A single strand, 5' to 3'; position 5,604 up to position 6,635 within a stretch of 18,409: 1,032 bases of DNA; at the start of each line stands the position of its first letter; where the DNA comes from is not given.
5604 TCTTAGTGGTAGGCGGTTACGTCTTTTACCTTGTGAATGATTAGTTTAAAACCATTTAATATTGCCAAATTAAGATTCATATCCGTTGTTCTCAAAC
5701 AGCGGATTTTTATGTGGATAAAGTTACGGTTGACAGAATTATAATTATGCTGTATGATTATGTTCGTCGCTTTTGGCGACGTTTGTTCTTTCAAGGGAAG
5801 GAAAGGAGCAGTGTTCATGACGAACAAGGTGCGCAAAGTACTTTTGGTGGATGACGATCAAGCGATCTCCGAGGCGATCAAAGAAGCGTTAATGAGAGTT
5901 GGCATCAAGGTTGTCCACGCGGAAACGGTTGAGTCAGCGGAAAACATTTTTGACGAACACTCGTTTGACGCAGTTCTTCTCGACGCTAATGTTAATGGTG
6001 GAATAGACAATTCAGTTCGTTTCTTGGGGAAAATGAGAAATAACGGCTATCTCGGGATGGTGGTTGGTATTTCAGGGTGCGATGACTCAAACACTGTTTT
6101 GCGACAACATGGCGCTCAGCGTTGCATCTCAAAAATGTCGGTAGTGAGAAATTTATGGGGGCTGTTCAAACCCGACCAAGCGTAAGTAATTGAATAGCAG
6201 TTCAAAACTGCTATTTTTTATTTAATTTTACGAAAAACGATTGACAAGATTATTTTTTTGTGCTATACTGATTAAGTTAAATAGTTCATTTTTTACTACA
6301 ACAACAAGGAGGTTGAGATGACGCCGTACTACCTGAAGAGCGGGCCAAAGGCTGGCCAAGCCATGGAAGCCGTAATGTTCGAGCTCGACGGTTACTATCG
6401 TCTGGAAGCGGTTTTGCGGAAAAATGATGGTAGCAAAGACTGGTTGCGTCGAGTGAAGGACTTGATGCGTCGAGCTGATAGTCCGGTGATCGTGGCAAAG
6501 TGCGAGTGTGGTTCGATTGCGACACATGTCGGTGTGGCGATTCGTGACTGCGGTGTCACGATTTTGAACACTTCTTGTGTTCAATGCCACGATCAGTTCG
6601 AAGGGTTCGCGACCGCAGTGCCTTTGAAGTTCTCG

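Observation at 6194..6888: GC-rich orphan gene as an insulated single-gene cassette (terminator, perfect consensus promoter, strong Shine-Dalgarno, ORF, terminator)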

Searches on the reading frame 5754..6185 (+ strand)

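Call 6: search_protein_families(library=pfam, proteins=[window:5754-6185:+], max_evalue=0.1)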
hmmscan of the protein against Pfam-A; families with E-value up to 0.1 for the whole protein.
window:5754-6185:+ (143 aa): 5 families
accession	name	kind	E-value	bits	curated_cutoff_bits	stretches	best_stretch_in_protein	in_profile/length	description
PF00072.30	Response_reg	-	1.4e-11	45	30.2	1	29-129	1-101/111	Response regulator receiver domain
PF23198.2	PDE8A_N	-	0.00082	19.7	29.6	1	24-86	6-70/147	PDE8A-like, N-terminal domain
PF01189.24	Methyltr_RsmB-F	-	0.0071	16.5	27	1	9-81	14-90/199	16S rRNA methyltransferase RsmB/F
PF20299.4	NARF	-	0.033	15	25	1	27-86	2-57/112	Nucleotidyltransferase-Associated Rossmannoid Fold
PF16548.10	FlgT_N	-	0.044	14.8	28.8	1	33-104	18-81/87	Flagellar assembly protein T, N-terminal domain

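Call 7: search_protein_families(library=ncbifam, proteins=[window:5754-6185:+], max_evalue=0.1)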
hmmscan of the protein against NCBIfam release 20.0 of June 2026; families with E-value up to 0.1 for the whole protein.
window:5754-6185:+ (143 aa): 63 families (the best 25 are shown)
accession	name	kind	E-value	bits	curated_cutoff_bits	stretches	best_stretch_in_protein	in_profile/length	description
TIGR02956.1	TMAO_torS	equivalog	4.9e-08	31.5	676.5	1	25-80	700-755/967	TMAO reductase system sensor histidine kinase/response regulator TorS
TIGR02154.1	PhoB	equivalog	7e-07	28.8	296.2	1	27-82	3-58/226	phosphate regulon transcriptional regulator PhoB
NF045717.1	DVU0259_DivK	exception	1.6e-06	28.3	160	1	27-117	3-93/117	DVU0259 family response regulator domain-containing protein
NF008034.0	PRK10766.1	equivalog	3.4e-06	26.7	275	1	27-112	3-86/231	two-component system response regulator TorR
NF041733.1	resp_reg_CseB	equivalog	7.7e-06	25.4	350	1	28-111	2-82/228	two-component system response regulator CseB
NF008199.0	PRK10955.1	equivalog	8.2e-06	25.9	341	1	27-104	2-76/232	envelope stress response regulator transcription factor CpxR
NF040689.1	MtrAB_MtrA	equivalog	1.4e-05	24.6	300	1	29-104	1-74/219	MtrAB system response regulator MtrA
NF007546.0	PRK10161.1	equivalog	4.3e-05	23.2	471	1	26-95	2-69/229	phosphate response regulator transcription factor PhoB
NF008469.0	PRK11361.1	equivalog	4.9e-05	22.2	714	1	25-81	3-59/461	acetoacetate metabolism transcriptional regulator AtoC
NF053512.1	nitric_RR_NosR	exception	5.8e-05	22.3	400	1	29-79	1-51/422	response regulator c-di-GMP phosphodiesterase, NosR family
NF046022.1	RespRegCpdRBruc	equivalog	5.9e-05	23.1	180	1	28-78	3-53/120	cell cycle two-component system response regulator CpdR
TIGR03787.1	marine_sort_RR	equivalog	6.8e-05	22.5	335.7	1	27-96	1-70/227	proteobacterial dedicated sortase system response regulator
NF007005.1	PRK09468.1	equivalog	8e-05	22.2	331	1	25-83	2-60/237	osmolarity response regulator transcription factor OmpR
NF041945.1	LuxN_Vibrio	equivalog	0.00011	20.5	1550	1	19-87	713-783/839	quorum-sensing autoinducer 1 sensor kinase/phosphatase LuxN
NF045944.1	ResRegRpaBCyano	equivalog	0.00013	21.4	330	1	30-78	1-49/229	response regulator transcription factor RpaB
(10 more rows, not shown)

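Call 9: search_protein_families(library=phrogs, proteins=[window:5754-6185:+], max_evalue=0.1)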
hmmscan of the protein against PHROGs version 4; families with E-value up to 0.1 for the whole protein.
window:5754-6185:+ (143 aa): 5 families
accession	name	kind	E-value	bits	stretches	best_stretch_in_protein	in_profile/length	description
phrog_731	-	unknown function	5.1e-10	40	1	28-81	3-56/227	-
phrog_5982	-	unknown function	6.3e-07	28.6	1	21-128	863-971/1030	-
phrog_14031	-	unknown function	0.015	16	1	91-127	9-45/67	-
phrog_27021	-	unknown function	0.04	14.5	1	15-117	100-198/223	-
phrog_20458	-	unknown function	0.055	12.6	1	26-79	697-752/829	-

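Call 78: search_protein_families(library=padloc, proteins=[window:5814-6185:+], max_evalue=0.01)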
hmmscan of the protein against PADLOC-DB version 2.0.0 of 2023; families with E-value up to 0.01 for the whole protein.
window:5814-6185:+ (123 aa): 2 families
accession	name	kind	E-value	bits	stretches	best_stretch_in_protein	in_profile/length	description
PDLC04725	PDC-M60B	-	4.4e-05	21.4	1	7-59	4-58/158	-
PDLC00405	SduA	-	0.00016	19.3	1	5-60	5-60/323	DUF4263 domain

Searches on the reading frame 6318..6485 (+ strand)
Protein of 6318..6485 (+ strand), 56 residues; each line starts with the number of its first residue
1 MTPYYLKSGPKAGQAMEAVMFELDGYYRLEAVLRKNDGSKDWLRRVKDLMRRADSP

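Call 70: find_homologous_proteins(query=A6, max_evalue=0.01)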
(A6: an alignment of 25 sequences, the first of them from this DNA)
Query A6 (25 sequences): 132 candidates shared short words with the query, none scored E <= 0.01.
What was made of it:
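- On ExoX-like_C / QSregVF_b (PF20600 / PF12843): An N-terminal profile search returned nothing (call 70).
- Closest known: ExoX-like_C. Different: The window protein itself gives no hit, and a profile of the N-terminus retrieved nothing (call 70).
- Tried and rejected: A profile search with the N-terminus alone, meant to test the ExoX-like_C / QSregVF_b lead, gave no hits (call 70).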
